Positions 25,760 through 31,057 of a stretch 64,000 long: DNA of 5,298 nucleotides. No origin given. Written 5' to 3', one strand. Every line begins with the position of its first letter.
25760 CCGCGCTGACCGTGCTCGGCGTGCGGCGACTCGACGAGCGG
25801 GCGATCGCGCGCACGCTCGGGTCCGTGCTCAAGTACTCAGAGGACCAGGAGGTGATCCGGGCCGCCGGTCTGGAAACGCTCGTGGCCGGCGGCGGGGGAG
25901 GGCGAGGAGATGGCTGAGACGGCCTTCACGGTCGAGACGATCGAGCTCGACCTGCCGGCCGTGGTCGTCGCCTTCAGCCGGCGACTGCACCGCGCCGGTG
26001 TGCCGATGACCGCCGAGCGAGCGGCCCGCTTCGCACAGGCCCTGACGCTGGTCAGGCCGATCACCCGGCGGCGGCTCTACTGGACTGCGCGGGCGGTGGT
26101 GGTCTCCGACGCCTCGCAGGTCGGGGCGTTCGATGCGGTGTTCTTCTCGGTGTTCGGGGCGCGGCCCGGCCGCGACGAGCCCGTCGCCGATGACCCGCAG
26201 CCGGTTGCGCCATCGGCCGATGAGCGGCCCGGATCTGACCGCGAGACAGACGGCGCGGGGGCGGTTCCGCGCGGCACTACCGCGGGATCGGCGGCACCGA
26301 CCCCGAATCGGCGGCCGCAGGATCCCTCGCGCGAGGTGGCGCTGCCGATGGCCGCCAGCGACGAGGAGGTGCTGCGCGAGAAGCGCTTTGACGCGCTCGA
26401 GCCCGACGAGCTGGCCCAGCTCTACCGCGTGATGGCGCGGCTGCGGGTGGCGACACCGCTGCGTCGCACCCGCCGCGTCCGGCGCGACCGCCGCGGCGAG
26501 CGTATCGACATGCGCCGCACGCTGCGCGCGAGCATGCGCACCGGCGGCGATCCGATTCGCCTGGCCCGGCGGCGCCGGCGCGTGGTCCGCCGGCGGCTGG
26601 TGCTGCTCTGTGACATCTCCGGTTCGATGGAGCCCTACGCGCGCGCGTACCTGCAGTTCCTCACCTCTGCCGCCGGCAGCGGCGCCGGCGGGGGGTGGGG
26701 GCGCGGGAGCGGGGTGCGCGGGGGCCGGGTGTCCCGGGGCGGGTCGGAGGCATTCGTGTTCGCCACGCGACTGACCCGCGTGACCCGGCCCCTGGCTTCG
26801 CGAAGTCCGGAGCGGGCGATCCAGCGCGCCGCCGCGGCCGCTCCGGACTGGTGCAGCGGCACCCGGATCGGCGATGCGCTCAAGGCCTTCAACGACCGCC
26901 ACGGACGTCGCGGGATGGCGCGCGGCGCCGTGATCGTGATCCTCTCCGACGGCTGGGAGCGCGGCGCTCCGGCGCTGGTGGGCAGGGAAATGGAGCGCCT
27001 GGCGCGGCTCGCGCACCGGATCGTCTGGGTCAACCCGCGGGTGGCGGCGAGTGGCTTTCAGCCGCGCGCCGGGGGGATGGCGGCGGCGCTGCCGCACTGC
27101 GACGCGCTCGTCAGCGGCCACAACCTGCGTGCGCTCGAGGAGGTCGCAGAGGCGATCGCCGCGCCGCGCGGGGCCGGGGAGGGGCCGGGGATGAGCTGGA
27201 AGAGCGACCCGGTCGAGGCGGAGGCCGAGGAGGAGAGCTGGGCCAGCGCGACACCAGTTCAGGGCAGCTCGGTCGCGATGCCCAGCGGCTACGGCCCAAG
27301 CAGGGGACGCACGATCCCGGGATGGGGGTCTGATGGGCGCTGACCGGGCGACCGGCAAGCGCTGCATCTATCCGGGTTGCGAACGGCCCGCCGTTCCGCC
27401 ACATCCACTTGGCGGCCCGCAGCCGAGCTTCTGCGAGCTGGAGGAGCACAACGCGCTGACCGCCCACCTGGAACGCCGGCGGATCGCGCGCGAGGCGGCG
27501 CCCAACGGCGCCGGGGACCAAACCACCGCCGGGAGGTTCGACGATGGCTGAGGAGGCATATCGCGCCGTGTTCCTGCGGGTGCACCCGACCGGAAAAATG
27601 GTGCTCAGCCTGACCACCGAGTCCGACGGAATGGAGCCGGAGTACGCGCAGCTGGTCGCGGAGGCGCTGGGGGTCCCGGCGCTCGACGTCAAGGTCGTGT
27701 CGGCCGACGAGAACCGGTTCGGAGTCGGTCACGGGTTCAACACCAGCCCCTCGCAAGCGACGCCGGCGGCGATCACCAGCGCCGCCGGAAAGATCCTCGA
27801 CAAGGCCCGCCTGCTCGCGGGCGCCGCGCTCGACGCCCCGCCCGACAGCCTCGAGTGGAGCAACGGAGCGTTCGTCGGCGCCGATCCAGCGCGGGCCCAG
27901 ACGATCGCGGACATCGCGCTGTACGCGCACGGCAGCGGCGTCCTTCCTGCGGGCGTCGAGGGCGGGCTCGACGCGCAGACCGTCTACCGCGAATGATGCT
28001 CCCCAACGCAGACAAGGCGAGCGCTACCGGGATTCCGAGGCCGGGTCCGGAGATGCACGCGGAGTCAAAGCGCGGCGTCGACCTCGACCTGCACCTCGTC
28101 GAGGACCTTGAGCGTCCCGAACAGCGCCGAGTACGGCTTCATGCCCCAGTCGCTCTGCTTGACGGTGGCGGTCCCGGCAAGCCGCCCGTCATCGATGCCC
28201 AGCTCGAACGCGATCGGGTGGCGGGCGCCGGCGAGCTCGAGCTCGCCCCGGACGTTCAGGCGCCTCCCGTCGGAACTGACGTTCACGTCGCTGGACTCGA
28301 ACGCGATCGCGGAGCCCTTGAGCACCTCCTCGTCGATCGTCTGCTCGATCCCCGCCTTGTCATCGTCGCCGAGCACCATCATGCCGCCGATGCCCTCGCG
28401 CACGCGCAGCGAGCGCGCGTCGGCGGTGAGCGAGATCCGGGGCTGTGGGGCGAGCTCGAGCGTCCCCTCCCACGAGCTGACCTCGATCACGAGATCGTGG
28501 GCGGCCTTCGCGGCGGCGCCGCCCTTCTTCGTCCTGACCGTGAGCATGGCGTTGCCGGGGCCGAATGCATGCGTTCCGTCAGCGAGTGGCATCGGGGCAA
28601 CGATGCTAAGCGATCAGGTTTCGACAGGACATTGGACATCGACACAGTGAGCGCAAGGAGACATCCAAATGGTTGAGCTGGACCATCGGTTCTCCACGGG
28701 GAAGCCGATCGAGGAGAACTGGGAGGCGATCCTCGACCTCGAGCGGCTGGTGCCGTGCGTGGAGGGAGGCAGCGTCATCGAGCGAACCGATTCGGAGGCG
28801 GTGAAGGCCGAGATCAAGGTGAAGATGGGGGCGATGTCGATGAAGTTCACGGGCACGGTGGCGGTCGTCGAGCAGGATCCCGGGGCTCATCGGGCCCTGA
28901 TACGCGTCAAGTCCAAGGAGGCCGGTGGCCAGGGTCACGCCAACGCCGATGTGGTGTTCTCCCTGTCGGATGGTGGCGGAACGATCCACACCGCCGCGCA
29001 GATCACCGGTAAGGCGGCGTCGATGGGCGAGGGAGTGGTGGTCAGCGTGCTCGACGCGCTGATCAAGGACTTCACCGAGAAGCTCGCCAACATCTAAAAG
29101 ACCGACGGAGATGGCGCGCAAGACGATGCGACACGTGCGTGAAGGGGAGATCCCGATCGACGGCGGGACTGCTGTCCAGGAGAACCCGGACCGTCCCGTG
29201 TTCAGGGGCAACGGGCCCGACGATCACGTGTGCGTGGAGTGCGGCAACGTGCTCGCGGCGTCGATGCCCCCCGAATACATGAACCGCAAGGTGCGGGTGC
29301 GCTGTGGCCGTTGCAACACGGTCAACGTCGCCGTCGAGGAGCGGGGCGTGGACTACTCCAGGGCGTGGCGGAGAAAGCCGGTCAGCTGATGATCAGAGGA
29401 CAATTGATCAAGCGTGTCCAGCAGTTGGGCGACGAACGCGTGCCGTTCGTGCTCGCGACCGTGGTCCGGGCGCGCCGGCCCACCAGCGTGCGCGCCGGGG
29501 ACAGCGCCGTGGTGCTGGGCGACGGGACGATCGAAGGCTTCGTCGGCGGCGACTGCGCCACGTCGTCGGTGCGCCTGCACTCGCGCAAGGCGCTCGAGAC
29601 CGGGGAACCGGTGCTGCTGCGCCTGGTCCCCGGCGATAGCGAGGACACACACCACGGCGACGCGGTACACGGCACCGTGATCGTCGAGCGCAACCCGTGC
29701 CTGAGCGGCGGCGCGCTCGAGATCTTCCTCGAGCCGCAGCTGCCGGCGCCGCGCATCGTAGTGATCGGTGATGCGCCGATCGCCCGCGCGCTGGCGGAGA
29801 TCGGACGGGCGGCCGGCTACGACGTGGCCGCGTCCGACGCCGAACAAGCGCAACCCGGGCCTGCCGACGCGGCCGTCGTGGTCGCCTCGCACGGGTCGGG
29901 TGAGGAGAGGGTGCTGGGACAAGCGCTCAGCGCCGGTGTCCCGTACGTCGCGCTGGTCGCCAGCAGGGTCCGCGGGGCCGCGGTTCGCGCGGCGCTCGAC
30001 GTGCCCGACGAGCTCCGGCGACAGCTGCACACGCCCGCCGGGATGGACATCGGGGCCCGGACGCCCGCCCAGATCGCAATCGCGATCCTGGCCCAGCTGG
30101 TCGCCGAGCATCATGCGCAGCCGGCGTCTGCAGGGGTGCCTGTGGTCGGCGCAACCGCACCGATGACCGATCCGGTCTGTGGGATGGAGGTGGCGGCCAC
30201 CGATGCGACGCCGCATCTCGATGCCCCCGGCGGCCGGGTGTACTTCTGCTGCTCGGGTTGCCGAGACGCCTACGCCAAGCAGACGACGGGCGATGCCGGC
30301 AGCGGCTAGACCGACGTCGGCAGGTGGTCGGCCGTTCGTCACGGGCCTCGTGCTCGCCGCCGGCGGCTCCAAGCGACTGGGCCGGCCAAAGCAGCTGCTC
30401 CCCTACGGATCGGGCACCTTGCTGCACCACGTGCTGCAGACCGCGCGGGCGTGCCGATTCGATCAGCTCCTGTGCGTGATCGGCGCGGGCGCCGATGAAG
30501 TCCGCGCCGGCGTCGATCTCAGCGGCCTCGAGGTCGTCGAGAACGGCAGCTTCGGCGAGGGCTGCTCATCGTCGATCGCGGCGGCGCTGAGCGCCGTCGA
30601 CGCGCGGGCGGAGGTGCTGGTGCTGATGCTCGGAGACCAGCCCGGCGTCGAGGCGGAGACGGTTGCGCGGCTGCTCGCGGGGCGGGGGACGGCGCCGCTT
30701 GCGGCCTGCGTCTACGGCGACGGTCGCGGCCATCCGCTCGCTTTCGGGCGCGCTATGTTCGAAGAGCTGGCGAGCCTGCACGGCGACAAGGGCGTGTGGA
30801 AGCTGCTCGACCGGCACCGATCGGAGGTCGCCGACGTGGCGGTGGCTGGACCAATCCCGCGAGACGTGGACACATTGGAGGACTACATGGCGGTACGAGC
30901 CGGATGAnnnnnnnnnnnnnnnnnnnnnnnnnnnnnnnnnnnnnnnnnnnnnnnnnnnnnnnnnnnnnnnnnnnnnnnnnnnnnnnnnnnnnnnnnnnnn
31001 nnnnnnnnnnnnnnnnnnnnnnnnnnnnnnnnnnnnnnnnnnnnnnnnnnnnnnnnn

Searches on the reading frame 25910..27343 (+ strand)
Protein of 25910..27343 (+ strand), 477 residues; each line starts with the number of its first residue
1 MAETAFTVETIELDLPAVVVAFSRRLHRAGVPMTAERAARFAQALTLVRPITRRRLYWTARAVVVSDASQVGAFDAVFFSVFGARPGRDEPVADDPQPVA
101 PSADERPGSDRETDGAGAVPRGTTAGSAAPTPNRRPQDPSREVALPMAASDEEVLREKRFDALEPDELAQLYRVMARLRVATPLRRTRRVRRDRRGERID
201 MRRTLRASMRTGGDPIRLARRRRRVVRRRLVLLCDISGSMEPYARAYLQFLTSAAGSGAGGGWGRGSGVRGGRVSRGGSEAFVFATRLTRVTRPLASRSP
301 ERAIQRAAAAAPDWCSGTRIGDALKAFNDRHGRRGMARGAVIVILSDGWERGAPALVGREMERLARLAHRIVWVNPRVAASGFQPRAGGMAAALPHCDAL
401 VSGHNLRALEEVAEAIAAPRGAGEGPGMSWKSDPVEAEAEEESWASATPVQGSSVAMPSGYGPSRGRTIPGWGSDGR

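Call 7: search_protein_families(library=pfam, proteins=[window:25910-27343:+], max_evalue=0.01)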
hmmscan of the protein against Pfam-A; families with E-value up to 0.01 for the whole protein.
window:25910-27343:+ (477 aa): 2 families
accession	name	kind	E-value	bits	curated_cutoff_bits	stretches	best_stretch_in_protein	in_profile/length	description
PF05762.20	VWA_CoxE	-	1.5e-57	195.1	26.4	2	277-408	89-221/222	VWA domain containing CoxE-like protein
PF13519.12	VWA_2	-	0.0035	18.4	27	0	231-348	2-106/107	von Willebrand factor type A domain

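Call 9: search_protein_families(library=ncbifam, proteins=[window:25910-27343:+], max_evalue=0.01)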
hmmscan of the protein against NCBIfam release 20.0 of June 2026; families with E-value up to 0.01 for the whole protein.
window:25910-27343:+ (477 aa): 1 family
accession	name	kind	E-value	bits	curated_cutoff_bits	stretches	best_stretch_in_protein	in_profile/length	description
NF047783.1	VWA_dom_MadC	equivalog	7.7e-18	64.6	600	2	172-245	274-342/498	MadC family VWA domain-containing protein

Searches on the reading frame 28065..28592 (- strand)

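Call 65: search_protein_families(library=pfam, proteins=[window:28065-28592:-], max_evalue=1)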
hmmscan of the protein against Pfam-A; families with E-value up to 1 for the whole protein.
window:28065-28592:- (175 aa): 2 families
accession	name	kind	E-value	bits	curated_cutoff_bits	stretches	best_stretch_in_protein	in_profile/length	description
PF04264.18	YceI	-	1.6e-08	35.5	23.7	1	38-173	26-148/150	YceI-like domain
PF18559.7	Exop_C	-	0.22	11.7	26.1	1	73-117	6-47/155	Galactose-binding domain-like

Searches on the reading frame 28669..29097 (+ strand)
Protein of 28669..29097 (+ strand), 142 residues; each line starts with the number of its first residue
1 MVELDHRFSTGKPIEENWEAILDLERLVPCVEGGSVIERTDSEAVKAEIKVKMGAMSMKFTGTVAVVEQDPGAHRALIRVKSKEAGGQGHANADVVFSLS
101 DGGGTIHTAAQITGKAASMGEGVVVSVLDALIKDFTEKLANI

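Call 7: search_protein_families(library=pfam, proteins=[window:28669-29097:+], max_evalue=0.01)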
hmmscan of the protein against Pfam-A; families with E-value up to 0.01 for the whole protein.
window:28669-29097:+ (142 aa): 2 families
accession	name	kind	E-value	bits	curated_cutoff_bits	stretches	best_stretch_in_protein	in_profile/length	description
PF06240.19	COXG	-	4.3e-15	56.1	22.2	1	8-140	3-136/140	Carbon monoxide dehydrogenase subunit G (CoxG)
PF21874.1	CofJ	-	0.0019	18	27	1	67-137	46-117/296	CofJ protein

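Call 9: search_protein_families(library=ncbifam, proteins=[window:28669-29097:+], max_evalue=0.01)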
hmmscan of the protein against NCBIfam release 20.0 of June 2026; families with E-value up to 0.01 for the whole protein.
window:28669-29097:+ (142 aa): 0 families

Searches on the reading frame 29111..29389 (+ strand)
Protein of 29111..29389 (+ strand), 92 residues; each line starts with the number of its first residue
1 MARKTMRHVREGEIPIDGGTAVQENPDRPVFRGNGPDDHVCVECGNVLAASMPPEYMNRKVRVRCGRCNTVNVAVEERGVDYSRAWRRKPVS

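Call 65: search_protein_families(library=pfam, proteins=[window:29111-29389:+], max_evalue=1)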
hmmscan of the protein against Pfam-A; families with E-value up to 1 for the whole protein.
window:29111-29389:+ (92 aa): 8 families
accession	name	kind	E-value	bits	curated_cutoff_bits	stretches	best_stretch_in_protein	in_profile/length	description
PF24868.1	YABBY_N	-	7.3e-06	25.9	28.6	1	41-71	11-41/60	YABBY, N-terminal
PF11331.13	Zn_ribbon_12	-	0.0034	17.5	27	1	40-71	8-40/45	EDR4 zinc-ribbon domain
PF25441.1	Hexapep_UGP3_C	-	0.022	15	27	1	62-84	54-76/166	UGP3-like, C-terminal hexapeptide repeats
PF12773.13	DZR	-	0.039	14.6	27.3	1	34-72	8-34/45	Double zinc ribbon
PF14599.11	zinc_ribbon_6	-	0.056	13.8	27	1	48-70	15-37/59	Zinc-ribbon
PF14803.11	Zn_ribbon_Nudix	-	0.1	13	25.6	1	41-71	3-31/34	Nudix N-terminal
PF08271.17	Zn_Ribbon_TF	-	0.18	11.8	29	1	38-48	19-29/43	TFIIB zinc-binding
PF00641.23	Zn_ribbon_RanBP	-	0.29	10.9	27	0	56-71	12-27/30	Zn-finger in Ran binding protein and others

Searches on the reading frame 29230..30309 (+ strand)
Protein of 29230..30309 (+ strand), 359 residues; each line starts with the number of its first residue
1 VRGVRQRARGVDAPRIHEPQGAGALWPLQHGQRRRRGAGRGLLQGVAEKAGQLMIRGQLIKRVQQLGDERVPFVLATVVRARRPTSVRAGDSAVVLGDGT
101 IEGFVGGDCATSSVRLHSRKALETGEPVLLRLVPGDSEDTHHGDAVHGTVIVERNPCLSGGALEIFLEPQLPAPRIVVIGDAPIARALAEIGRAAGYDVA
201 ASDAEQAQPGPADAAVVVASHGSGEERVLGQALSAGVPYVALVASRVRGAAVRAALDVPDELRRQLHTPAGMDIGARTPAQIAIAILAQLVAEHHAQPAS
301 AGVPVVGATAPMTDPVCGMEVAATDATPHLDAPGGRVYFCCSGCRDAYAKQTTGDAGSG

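Call 7: search_protein_families(library=pfam, proteins=[window:29230-30309:+], max_evalue=0.01)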
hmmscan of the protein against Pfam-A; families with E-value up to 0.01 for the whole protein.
window:29230-30309:+ (359 aa): 3 families
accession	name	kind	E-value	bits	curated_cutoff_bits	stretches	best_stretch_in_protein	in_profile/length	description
PF13478.12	XdhC_C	-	3.4e-19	70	29.7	1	176-290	1-125/125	XdhC Rossmann domain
PF02625.21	XdhC_CoxI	-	8e-15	55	24.3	1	69-131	4-66/68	XdhC and CoxI family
PF04945.19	YHS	-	0.0017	18.8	30.3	1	312-347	1-35/47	YHS domain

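Call 9: search_protein_families(library=ncbifam, proteins=[window:29230-30309:+], max_evalue=0.01)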
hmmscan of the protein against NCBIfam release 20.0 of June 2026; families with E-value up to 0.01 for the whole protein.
window:29230-30309:+ (359 aa): 1 family
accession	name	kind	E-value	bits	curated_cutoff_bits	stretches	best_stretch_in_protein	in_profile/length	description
NF045664.1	XdhC_rel_AOR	equivalog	7e-18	65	350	2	212-293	258-343/346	XdhC family aldehyde oxidoreductase maturation factor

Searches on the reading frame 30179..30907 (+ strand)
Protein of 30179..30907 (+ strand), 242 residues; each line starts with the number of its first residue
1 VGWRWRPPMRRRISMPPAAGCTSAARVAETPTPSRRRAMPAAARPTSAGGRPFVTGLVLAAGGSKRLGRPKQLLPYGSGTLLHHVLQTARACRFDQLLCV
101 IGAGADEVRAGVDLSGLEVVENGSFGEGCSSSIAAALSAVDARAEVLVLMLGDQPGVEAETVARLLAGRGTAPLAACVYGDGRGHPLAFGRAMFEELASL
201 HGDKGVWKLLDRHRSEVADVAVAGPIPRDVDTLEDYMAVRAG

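Call 9: search_protein_families(library=ncbifam, proteins=[window:30179-30907:+], max_evalue=0.01)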
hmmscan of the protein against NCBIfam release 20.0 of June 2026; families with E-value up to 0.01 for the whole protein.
window:30179-30907:+ (242 aa): 25 families
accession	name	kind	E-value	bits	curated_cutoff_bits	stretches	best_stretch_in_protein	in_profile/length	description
TIGR03310.1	matur_MocA_YgfJ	equivalog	6.2e-35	120.9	186.45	1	57-238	3-187/188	molybdenum cofactor cytidylyltransferase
NF045665.1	NTPtran_DVU1551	equivalog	7.7e-30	104.1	315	1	55-239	2-189/359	DVU_1551 family NTP transferase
NF045782.1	NicBOxredNboR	equivalog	4.1e-26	91.9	260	1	52-235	7-201/206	nicotine blue oxidoreductase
TIGR03202.1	pucB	equivalog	6.6e-19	68.4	235.05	1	55-236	2-192/192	xanthine dehydrogenase accessory protein PucB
TIGR01173.1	glmU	equivalog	8.4e-12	44.7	366.85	1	57-195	4-141/452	bifunctional UDP-N-acetylglucosamine diphosphorylase/glucosamine-1-phosphate N-acetyltransferase GlmU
NF010933.0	PRK14353.1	equivalog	2.5e-11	42.9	505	1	55-195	7-149/453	bifunctional UDP-N-acetylglucosamine diphosphorylase/glucosamine-1-phosphate N-acetyltransferase GlmU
NF010932.0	PRK14352.1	equivalog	3.6e-10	39.1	611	1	56-193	9-150/488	bifunctional UDP-N-acetylglucosamine diphosphorylase/glucosamine-1-phosphate N-acetyltransferase GlmU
NF010934.1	PRK14354.1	equivalog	5.5e-10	38.4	450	1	57-196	3-142/447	bifunctional UDP-N-acetylglucosamine diphosphorylase/glucosamine-1-phosphate N-acetyltransferase GlmU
TIGR02665.1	molyb_mobA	equivalog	4.3e-09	36.7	151.85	1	55-197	2-144/186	molybdenum cofactor guanylyltransferase MobA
NF010940.0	PRK14360.1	equivalog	4.3e-09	35.4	602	1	58-195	6-145/452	bifunctional UDP-N-acetylglucosamine diphosphorylase/glucosamine-1-phosphate N-acetyltransferase GlmU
NF010936.0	PRK14356.1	equivalog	8.4e-08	31.5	666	1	55-192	7-144/456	bifunctional UDP-N-acetylglucosamine diphosphorylase/glucosamine-1-phosphate N-acetyltransferase GlmU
NF011056.0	PRK14489.1-1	equivalog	2e-06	27.2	379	1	54-165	6-109/363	bifunctional molybdenum cofactor guanylyltransferase MobA/molybdopterin-guanine dinucleotide biosynthesis adaptor protein MobB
NF001457.0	PRK00317.1-3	equivalog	2.8e-06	26.9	164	1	55-187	3-133/200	molybdenum cofactor guanylyltransferase MobA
NF010935.0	PRK14355.1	equivalog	3.5e-06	25.9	718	1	55-193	5-145/459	bifunctional UDP-N-acetylglucosamine diphosphorylase/glucosamine-1-phosphate N-acetyltransferase GlmU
NF002741.0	PRK02726.1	equivalog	6.9e-06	25.8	179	1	54-164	8-113/200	molybdenum cofactor guanylyltransferase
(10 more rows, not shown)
